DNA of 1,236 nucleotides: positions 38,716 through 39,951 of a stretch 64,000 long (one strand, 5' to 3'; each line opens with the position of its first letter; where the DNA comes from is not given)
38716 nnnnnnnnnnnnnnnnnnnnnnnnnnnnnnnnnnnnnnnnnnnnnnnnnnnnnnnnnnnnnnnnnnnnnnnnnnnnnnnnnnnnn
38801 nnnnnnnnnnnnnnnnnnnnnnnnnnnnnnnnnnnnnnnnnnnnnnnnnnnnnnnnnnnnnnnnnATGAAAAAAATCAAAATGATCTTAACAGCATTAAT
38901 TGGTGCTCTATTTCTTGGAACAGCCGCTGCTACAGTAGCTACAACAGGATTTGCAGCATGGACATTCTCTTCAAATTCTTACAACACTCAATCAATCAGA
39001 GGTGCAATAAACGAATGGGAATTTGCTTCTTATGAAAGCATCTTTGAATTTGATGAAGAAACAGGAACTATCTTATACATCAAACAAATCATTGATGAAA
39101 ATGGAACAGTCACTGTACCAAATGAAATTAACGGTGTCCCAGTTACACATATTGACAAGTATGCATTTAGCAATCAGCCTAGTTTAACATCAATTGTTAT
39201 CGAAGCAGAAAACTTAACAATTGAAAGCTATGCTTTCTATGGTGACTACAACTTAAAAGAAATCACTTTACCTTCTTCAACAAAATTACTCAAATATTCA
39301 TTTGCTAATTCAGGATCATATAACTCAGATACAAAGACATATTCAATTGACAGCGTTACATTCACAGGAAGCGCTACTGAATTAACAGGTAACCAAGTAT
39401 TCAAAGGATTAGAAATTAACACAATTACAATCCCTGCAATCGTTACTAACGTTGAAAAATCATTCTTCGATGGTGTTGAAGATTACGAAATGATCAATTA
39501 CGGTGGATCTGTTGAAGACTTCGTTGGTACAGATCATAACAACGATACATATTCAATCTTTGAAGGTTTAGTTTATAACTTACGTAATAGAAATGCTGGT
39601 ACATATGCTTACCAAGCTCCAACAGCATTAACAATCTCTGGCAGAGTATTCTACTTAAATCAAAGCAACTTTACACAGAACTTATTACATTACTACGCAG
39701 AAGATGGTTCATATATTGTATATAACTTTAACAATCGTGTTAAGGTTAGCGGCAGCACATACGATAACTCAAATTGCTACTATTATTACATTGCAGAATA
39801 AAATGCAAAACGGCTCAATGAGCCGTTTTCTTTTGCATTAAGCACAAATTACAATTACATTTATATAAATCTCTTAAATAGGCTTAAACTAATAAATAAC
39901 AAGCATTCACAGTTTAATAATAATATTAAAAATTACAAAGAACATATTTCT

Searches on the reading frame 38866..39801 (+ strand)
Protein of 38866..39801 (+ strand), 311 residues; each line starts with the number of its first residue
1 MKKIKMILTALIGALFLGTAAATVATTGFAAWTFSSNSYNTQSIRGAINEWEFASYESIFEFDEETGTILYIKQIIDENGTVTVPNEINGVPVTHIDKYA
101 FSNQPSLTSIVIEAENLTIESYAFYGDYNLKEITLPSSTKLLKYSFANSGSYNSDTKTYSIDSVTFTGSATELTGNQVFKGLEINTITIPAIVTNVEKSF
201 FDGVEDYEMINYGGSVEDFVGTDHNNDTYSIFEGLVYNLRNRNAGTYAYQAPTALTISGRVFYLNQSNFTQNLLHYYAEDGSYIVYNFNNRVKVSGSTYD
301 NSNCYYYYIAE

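Call 64: find_encoding_contigs(protein=window:38866-39801:+, flank=2500, max_places=10)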
Protein window:38866-39801:+ (311 aa): 19 contigs read that carry it; 10 places shown.
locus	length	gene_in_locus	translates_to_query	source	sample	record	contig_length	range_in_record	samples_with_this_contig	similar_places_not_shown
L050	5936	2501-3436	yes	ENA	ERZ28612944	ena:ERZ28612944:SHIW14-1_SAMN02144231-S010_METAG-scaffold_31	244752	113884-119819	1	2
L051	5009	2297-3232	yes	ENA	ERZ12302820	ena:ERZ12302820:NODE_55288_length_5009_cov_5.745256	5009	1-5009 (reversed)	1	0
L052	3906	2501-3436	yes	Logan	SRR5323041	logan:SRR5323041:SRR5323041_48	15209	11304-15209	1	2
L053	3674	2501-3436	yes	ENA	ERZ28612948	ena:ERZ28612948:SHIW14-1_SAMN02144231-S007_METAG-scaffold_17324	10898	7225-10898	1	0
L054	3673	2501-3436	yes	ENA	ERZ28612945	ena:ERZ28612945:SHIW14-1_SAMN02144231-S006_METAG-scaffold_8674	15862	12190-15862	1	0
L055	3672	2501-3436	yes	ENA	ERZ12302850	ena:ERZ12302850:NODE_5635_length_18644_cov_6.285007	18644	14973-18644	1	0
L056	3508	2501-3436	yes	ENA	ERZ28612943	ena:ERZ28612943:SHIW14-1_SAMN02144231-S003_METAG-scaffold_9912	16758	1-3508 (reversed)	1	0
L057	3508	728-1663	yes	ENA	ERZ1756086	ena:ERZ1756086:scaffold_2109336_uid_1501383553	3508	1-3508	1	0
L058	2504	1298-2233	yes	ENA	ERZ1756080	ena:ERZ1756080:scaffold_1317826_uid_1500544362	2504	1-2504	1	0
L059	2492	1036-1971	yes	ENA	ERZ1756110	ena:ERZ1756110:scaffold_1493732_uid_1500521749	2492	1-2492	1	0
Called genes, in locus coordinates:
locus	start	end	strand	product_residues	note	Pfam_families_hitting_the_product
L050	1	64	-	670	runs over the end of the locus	PF21370:PAS_GdpP (faint), PF24898:GGDEF_GdpP, PF01368:DHH, PF02272:DHHA1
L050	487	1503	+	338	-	PF01699:Na_Ca_ex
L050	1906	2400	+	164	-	-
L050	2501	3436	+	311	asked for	PF13306:LRR_5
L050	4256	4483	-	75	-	PF01084:Ribosomal_S18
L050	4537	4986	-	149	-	PF00436:SSB, PF22657:SSB_1 (faint)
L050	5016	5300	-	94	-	PF01250:Ribosomal_S6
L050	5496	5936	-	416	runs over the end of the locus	-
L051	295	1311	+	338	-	PF01699:Na_Ca_ex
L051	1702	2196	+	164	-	-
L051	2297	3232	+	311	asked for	PF13306:LRR_5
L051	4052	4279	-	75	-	PF01084:Ribosomal_S18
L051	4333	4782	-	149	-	PF00436:SSB, PF22657:SSB_1 (faint)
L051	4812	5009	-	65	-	?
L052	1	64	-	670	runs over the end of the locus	PF21370:PAS_GdpP (faint), PF24898:GGDEF_GdpP, PF01368:DHH, PF02272:DHHA1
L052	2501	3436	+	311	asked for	PF13306:LRR_5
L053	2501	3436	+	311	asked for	PF13306:LRR_5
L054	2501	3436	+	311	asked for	PF13306:LRR_5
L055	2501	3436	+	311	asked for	PF13306:LRR_5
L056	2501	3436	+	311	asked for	PF13306:LRR_5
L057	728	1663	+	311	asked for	PF13306:LRR_5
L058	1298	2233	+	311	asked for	PF13306:LRR_5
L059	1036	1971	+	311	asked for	PF13306:LRR_5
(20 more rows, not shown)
